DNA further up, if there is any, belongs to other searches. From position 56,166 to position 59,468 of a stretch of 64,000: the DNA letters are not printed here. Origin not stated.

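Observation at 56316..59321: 1001-aa FlgL carrying the same repeat modules as the flagellin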

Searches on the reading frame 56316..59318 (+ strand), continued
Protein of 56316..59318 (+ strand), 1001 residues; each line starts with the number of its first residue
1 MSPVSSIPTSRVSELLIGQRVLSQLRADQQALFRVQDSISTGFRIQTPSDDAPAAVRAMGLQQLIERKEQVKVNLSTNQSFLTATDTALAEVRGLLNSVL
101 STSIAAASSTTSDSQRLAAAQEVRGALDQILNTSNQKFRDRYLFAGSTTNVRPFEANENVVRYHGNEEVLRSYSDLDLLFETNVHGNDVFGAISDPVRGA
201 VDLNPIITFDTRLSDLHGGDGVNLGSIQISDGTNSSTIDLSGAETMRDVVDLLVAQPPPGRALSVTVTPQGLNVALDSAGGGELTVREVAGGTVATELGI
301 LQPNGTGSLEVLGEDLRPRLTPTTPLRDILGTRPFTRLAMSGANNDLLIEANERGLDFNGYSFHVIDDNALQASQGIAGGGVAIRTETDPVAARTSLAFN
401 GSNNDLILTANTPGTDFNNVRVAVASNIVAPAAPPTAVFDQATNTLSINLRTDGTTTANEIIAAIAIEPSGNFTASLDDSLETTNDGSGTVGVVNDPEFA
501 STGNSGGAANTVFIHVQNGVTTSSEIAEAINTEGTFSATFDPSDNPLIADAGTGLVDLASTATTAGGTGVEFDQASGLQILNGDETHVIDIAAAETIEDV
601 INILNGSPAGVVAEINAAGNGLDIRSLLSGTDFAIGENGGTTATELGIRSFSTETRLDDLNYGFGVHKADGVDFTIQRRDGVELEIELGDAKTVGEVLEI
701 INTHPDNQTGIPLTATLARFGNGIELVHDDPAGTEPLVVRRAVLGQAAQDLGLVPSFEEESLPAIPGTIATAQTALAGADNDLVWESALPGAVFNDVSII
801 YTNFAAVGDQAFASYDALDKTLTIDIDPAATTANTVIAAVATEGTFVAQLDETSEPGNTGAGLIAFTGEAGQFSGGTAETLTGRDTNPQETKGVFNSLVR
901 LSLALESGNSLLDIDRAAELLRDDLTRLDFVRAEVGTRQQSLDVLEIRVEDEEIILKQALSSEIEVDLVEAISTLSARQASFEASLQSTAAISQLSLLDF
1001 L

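Call 25: find_related_loci(query=A1, collection=genome_contigs, flank=10000)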
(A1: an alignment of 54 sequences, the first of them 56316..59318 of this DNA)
Query A1 (1001 aa) in genome_contigs; peptide patterns used: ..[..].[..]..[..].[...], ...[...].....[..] (x = any residue, [..] = any of these).
550 stretches matched a pattern; 470 encode a relative of the query (tblastn E <= 1e-3); the best 80 are kept; 80 distinct loci.
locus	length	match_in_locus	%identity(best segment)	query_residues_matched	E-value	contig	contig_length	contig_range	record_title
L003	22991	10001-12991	57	3-1001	0e+0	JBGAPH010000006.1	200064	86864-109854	MAG: Pirellulales bacterium isolate MAG_AAO_H125.26 AAOH125-26_opera_contig_324, whole genome shotgun sequence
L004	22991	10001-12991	57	3-1001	0e+0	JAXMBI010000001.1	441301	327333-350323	MAG: Pirellulales bacterium isolate STL-PLA32 C1.299.fa-1, whole genome shotgun sequence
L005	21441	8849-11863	51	1-1001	0e+0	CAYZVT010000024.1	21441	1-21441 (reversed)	MAG TPA_asm: uncultured Pirellulales bacterium isolate SRP263527_co1_258 genome assembly, contig: NODE_2007_length_21441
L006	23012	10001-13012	50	1-1001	0e+0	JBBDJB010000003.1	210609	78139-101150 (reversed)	MAG: Pirellulales bacterium isolate LejiaA_63_55 Lejia_A_101_length_210609_cov_33, whole genome shotgun sequence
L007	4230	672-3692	47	1-1001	0e+0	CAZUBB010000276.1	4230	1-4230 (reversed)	MAG TPA_asm: uncultured Pirellulales bacterium isolate binchicken_co179_34 genome assembly, contig: NODE_32637_length_42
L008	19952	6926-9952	48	4-1001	0e+0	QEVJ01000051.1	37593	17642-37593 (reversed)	MAG: Planctomycetota bacterium isolate PLA5 J3_scaffold_879, whole genome shotgun sequence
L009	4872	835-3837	48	7-1001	0e+0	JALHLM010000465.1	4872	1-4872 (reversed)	MAG: Pirellulales bacterium isolate Bin_18_1_sub c_000000054322, whole genome shotgun sequence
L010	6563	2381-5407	48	4-1001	0e+0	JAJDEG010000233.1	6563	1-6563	MAG: Planctomycetota bacterium isolate OFTM264 OFTM264_232, whole genome shotgun sequence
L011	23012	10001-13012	46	1-1001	0e+0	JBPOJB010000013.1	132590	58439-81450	MAG: Planctomycetota bacterium isolate MAG_1086 c_000000604205, whole genome shotgun sequence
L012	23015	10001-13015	46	1-1001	0e+0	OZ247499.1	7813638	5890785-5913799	MAG: Pirellulaceae bacterium isolate 828c6eb6-e98b-456e-8040-4ab2280a49ec genome assembly, chromosome: 1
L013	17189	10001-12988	44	7-1001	0e+0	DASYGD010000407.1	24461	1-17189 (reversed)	MAG TPA_asm: Pirellulales bacterium isolate SMAG_U4204 k141_1713040, whole genome shotgun sequence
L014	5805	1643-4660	44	1-1001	0e+0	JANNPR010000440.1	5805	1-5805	MAG: Planctomycetota bacterium isolate SOY_34_concoct_338_sub SOY_34_k141_1067841, whole genome shotgun sequence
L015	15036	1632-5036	47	1-1001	0e+0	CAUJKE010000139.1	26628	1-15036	MAG: Planctomycetota bacterium isolate KLAP142 genome assembly, contig: KLAP142_459597, whole genome shotgun sequence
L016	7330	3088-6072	44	7-1001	0e+0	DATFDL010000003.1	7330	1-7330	MAG TPA_asm: Pirellulales bacterium isolate SMAG_U8579 k141_439506, whole genome shotgun sequence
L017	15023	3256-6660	44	1-1001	0e+0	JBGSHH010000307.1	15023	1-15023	MAG: Pirellulaceae bacterium isolate JTS-AC10 k141_2648328, whole genome shotgun sequence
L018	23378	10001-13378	45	1-1001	0e+0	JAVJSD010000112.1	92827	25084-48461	MAG: Pirellulaceae bacterium isolate G1-WW12-08 k141_65536, whole genome shotgun sequence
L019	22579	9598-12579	43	4-1001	0e+0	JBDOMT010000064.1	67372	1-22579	MAG: Pirellulales bacterium isolate FK190211_WC_24_26_27_29_metabat2_scaf2bin.120 NODE_225_length_67372_cov_1.732813, wh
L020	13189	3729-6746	43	1-1001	0e+0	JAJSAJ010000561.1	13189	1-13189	MAG: Planctomycetota bacterium isolate Dive96_bin4.48 k141_1628028, whole genome shotgun sequence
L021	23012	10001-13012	44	4-1001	0e+0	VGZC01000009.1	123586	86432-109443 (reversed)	MAG: Planctomycetota bacterium isolate M_DeepCast_65m_m2_011 M_DeepCast_65m_m2_011_Ga0194120_10000127, whole genome shot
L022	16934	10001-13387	47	2-1001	0e+0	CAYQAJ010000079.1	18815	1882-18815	MAG TPA_asm: uncultured Pirellulaceae bacterium isolate SRP214966_co2_142 genome assembly, contig: NODE_4244_length_1881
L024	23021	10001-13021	44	1-1001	0e+0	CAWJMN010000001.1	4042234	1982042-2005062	MAG: uncultured Planctomycetaceae bacterium isolate MFD02832.bin.1.28 genome assembly, contig: contig_4673, whole genome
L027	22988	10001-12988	43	7-1001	0e+0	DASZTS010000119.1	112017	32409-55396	MAG TPA_asm: Pirellulales bacterium isolate SMAG_U6082 k141_1069297, whole genome shotgun sequence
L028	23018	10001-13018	47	1-1001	0e+0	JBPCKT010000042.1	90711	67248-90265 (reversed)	MAG: Pirellulaceae bacterium isolate TH_ant_mag_59 S1Ck127_8526870_flag_0_multi_23.9975_len_90711, whole genome shotgun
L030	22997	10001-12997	43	1-1001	0e+0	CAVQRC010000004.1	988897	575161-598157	MAG: Pirellulales bacterium isolate MFD09964.bin.1.137 genome assembly, contig: contig_13991, whole genome shotgun seque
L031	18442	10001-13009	47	1-1001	0e+0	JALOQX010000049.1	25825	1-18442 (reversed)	MAG: Pirellulaceae bacterium isolate Prado166 scaffold_1816, whole genome shotgun sequence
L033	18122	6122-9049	42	1-1001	0e+0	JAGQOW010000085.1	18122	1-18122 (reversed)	MAG: Planctomycetales bacterium isolate HKST-UBA24 NODE_87_length_18122_cov_4.187199, whole genome shotgun sequence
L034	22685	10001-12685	48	1-1001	0e+0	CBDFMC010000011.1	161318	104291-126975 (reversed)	MAG: Lacipirellulaceae bacterium isolate 7bdb5749-28db-4f92-8ec0-3e946746f087 genome assembly, contig: contig_11, whole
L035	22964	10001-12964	42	1-1001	0e+0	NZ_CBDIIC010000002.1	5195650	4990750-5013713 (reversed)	MAG: Lacipirellula sp. isolate a2072756-b066-4b48-b97c-da4b55fec2cc contig_2, whole genome shotgun sequence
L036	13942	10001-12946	41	1-1001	0e+0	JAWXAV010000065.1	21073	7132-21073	MAG: Bythopirellula sp. isolate MP5IB2.151 k99_581520, whole genome shotgun sequence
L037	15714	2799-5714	42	1-1001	0e+0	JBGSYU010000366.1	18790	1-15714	MAG: Lacipirellula sp. isolate JTS-RE98 k141_5430404, whole genome shotgun sequence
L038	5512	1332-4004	48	1-1001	0e+0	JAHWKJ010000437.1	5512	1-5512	MAG: Planctomycetota bacterium isolate 0813_bin13 NODE_7592_length_5512_cov_5.437420, whole genome shotgun sequence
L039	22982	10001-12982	42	1-1001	0e+0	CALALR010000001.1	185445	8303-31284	MAG TPA_asm: uncultured Planctomycetaceae bacterium isolate SRR7515930_bin.28_CONCOCT_v1.1_MAG genome assembly, contig:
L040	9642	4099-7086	43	7-1001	0e+0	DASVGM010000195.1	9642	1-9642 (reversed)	MAG TPA_asm: Pirellulales bacterium isolate SMAG_U2115 k141_37098, whole genome shotgun sequence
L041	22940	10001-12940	41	1-1001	0e+0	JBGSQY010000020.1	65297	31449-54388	MAG: Bythopirellula sp. isolate JTS-AC344 k141_537713, whole genome shotgun sequence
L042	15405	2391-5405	47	1-1001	0e+0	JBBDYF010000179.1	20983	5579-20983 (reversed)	MAG: Pirellulaceae bacterium isolate LejiaD_63_11 Lejia_D_4090_length_20983_cov_6, whole genome shotgun sequence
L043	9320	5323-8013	48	1-1001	0e+0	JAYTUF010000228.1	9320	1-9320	MAG: Anatilimnocola sp. isolate GFS_5507 GFS_5507_227, whole genome shotgun sequence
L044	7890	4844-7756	42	1-1001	0e+0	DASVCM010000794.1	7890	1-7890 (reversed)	MAG TPA_asm: Lacipirellula sp. isolate SMAG_U2006 k141_556785, whole genome shotgun sequence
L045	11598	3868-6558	47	1-1001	0e+0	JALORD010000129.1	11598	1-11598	MAG: Pirellulaceae bacterium isolate Prado172 scaffold_9030, whole genome shotgun sequence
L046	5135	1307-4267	42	1-1001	0e+0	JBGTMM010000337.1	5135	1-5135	MAG: Bythopirellula sp. isolate JTS-RE363 k141_12193451, whole genome shotgun sequence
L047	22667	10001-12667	47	1-1001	0e+0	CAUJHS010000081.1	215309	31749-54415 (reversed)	MAG: Planctomycetota bacterium isolate KLAP214 genome assembly, contig: KLAP214_517565, whole genome shotgun sequence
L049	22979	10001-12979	41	1-1001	0e+0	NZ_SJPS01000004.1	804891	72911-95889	Bythopirellula polymerisocia strain Pla144 Pla144_contig00004, whole genome shotgun sequence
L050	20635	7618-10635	45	1-1001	0e+0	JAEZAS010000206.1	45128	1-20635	MAG: Planctomycetota bacterium isolate OH_CBrB_161 k127_3968181, whole genome shotgun sequence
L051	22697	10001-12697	46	1-1001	0e+0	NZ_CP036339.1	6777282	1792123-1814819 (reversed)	Lacipirellula limnantheis strain I41 chromosome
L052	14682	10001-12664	39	1-1001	0e+0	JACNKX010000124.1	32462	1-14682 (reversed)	MAG: Planctomycetota bacterium isolate NIOZ-UU7 NIOZ-UU_NODE_1477_length_32462_cov_13.6402, whole genome shotgun sequenc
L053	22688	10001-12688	46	1-1001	0e+0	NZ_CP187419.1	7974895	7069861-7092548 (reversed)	Anatilimnocola sp. NA78 chromosome, complete genome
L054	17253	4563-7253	47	1-1001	0e+0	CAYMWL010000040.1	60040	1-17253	MAG TPA_asm: uncultured Pirellulaceae bacterium isolate SRP287051_co2_180 genome assembly, contig: NODE_1150_length_6004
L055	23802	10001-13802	48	1-1001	0e+0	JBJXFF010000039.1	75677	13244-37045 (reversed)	MAG: Pirellulaceae bacterium isolate F1F2.bin.526 k127_7218863, whole genome shotgun sequence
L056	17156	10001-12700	45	1-1001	0e+0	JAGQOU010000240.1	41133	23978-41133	MAG: Planctomycetales bacterium isolate HKST-UBA22 2008_164020, whole genome shotgun sequence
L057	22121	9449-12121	47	1-1001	0e+0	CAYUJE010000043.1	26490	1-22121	MAG TPA_asm: uncultured Pirellulaceae bacterium isolate SRP150892_co2_125 genome assembly, contig: NODE_2380_length_2649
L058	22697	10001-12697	46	1-1001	0e+0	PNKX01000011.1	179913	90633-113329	MAG: Pirellula sp. isolate PB1.3.31 PB1_1000061_179913, whole genome shotgun sequence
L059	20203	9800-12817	47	1-1001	0e+0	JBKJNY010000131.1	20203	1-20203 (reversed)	MAG: Pirellulaceae bacterium isolate ant_bin.39 S1Ck117_1311641_flag_0_multi_29.9711_len_20203, whole genome shotgun seq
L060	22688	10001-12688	46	1-1001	0e+0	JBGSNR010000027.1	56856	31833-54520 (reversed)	MAG: Pirellulaceae bacterium isolate JTS-AC260 k141_3777993, whole genome shotgun sequence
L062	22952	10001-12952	41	1-1001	0e+0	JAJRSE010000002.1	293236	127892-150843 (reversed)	MAG: Planctomycetota bacterium isolate Dive100_bin4.32 k141_22722, whole genome shotgun sequence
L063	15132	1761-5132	43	7-1001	0e+0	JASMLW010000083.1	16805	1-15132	MAG: Pirellulaceae bacterium isolate Arabian9_MAG_5 c_000000218956, whole genome shotgun sequence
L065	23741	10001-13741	39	1-1001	0e+0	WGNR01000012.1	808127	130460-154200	MAG: bacterium isolate RI_54 c_000000006407, whole genome shotgun sequence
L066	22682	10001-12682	44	3-1001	0e+0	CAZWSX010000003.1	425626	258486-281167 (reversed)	MAG TPA_asm: uncultured Pirellulaceae bacterium isolate SRP287051_co1_192 genome assembly, contig: NODE_24_length_425626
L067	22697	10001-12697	46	1-1001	0e+0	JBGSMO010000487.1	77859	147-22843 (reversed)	MAG: Pirellulales bacterium isolate JTS-AC232 k141_2446435, whole genome shotgun sequence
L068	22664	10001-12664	38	1-1001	0e+0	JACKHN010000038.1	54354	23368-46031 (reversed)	MAG: Planctomycetaceae bacterium isolate HK-STAS-PLAN-19 HK-STAS-PLAN-19_38, whole genome shotgun sequence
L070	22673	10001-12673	46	1-1001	4e-179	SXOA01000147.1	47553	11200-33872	MAG: Planctomycetaceae bacterium isolate F1-120-MAGs210 F1-120__c686874, whole genome shotgun sequence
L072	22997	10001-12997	41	1-1001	0e+0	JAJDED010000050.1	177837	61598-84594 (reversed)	MAG: Planctomycetota bacterium isolate OFTM151 OFTM151_49, whole genome shotgun sequence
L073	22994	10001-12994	38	1-1001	7e-173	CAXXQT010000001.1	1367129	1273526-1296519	MAG: Thermoguttaceae bacterium isolate 6d2dc2d4-6dd0-4c87-b5e3-0172890c642a genome assembly, contig: contig_1, whole gen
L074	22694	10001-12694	41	1-1001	2e-171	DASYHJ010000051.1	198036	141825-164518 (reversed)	MAG TPA_asm: Pirellulaceae bacterium isolate SMAG_U4237 k141_12281, whole genome shotgun sequence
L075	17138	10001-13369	40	1-1001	4e-169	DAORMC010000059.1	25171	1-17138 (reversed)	MAG TPA_asm: Pirellulaceae bacterium isolate AMR_MDS_5483 NODE_1073_length_25171_cov_4.129599, whole genome shotgun sequ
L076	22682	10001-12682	44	4-1001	2e-167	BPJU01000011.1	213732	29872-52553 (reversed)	MAG: Pirellulaceae bacterium KatS3mg110 DNA, scaffold_2894, whole genome shotgun sequence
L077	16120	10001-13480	38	1-1001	5e-165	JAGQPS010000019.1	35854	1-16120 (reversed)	MAG: Planctomycetales bacterium isolate HKST-UBA46 NODE_19_length_35854_cov_5.683624, whole genome shotgun sequence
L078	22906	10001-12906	43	1-1001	5e-163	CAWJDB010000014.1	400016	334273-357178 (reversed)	MAG: Pirellulales bacterium isolate MFD04944.bin.2.58 genome assembly, contig: contig_70971, whole genome shotgun sequen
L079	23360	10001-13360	39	10-1001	4e-163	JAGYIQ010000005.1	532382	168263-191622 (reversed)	MAG: Pirellulaceae bacterium isolate M30B19 5, whole genome shotgun sequence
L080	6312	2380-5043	37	1-1001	7e-164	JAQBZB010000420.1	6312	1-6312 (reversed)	MAG: Planctomycetota bacterium isolate casp150-mb.46 NODE_30164_length_6312_cov_0.183486, whole genome shotgun sequence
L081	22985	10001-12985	45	7-1001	0e+0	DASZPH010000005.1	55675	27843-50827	MAG TPA_asm: Pirellulales bacterium isolate SMAG_U5966 k141_791280, whole genome shotgun sequence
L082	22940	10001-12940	44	1-1001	4e-161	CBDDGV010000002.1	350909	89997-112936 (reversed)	MAG: Lacipirellulaceae bacterium isolate 234f8b4f-acd0-43f5-938d-04523d6fc22b genome assembly, contig: contig_2, whole g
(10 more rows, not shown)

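Call 28: predict_structure(alignment_id=A1)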
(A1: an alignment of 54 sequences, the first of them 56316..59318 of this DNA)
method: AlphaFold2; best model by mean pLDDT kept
length: 1001 residues; sequences in the alignment: 54
mean_pLDDT: 88.0   pTM: 0.76
mean pLDDT of the five models: 88.0, 87.4, 86.2, 84.5, 84.4
residues with pLDDT >= 90: 644; 70-90: 268; 50-70: 66; < 50: 23
segments of 3 or more residues with pLDDT < 50: 1-13, 46-48, 997-1001
pLDDT, mean of each block of 10 residues (from residue 1): 36 57 72 65 51 72 85 87 92 94 85 89 94 93 90 91 90 72 87 88 90 93 94 93 94 91 88 85 89 92 79 92 93 91 89 93 94 79 91 94 93 95 91 89 95 93 93 93 89 91 94 93 93 93 75 89 92 94 93 96 94 93 94 94 94 95 91 95 94 97 94 94 94 91 92 93 94 91 94 93 93 93 95 96 95 89 92 94 93 92 85 88 93 91 88 86 71 67 64 51 36
secondary structure, 60 per line:
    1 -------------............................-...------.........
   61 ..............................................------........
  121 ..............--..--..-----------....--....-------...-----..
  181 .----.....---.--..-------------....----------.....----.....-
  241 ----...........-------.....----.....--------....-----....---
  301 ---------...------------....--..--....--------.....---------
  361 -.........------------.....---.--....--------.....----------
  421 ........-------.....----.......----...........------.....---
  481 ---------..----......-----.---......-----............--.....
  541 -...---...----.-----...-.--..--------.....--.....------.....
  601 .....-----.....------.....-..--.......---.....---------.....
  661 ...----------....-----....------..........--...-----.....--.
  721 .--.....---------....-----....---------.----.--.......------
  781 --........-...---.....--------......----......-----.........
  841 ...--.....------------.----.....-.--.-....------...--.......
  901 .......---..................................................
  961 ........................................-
elements in order (helices of 4 or more, strands of 3 or more residues): H14-41 H52-106 H113-134 E154-157 E160-163 E171-173 E179-181 H186-190 E226-230 E235-239 H246-255 E263-267 E272-276 E285-288 H294-297 E310-312 E335-338 E347-351 E362-367 E383-387 E394-397 E406-410 E421-428 E436-440 E445-451 H458-466 E473-477 E496-501 E511-516 H523-533 E536-540 E561-563 E578-582 E585-589 H597-605 E611-615 E622-626 E632-638 H642-646 H657-663 E674-677 E683-686 H694-702 E713-717 E724-728 E738-741 H747-750 E768-774 E783-790 E798-802 E811-816 E821-826 H833-843 E846-850 E868-872 E879-882 E889-891 H894-907 H911-1000
